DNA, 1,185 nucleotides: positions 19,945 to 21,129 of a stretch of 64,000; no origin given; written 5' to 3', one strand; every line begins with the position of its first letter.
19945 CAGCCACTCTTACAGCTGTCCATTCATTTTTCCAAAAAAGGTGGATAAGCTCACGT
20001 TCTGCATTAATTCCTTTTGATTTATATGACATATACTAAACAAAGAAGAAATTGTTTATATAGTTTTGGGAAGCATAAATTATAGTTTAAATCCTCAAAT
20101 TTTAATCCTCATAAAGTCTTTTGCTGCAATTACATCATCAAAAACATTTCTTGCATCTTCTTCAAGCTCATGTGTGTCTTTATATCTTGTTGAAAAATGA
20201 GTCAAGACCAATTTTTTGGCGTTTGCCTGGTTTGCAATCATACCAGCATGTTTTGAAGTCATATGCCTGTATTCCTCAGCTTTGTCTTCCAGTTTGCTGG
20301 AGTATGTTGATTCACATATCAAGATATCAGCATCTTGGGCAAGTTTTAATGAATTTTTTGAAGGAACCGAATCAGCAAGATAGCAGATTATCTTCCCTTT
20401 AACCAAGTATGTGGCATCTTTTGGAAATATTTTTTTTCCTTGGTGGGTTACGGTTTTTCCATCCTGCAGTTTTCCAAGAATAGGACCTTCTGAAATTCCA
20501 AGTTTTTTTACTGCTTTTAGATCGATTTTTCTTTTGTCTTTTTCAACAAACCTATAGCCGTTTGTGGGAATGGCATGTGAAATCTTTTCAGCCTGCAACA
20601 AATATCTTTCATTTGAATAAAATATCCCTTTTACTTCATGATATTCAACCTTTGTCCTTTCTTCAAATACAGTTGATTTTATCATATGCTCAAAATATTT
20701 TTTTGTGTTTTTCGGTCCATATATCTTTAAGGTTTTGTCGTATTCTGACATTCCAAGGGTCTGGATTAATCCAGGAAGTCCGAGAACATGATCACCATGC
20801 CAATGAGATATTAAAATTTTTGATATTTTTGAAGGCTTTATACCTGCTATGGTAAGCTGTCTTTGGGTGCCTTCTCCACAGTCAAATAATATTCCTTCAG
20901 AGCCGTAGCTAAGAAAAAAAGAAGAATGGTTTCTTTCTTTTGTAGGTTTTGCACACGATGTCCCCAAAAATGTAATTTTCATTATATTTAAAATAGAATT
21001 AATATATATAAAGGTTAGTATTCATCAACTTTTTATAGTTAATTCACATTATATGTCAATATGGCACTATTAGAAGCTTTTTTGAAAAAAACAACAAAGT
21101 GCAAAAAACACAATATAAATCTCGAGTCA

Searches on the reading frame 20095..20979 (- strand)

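Call 11: search_protein_families(library=pfam, proteins=[window:20095-20979:-], max_evalue=0.0001)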
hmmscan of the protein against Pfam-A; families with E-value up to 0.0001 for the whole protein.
window:20095-20979:- (294 aa): 4 families
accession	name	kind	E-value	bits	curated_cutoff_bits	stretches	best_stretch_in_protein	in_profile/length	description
PF12706.13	Lactamase_B_2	-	5.6e-14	52.6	27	1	30-117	3-91/200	Beta-lactamase superfamily domain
PF00753.33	Lactamase_B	-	6.8e-12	46.2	22.7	1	15-80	3-72/196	Metallo-beta-lactamase superfamily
PF13691.12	Lactamase_B_4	-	1.7e-06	28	27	1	10-65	4-61/63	tRNase Z endonuclease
PF23023.1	Anti-Pycsar_Apyc1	-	2.6e-05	24.2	50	1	2-101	5-103/250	Anti-Pycsar protein Apyc1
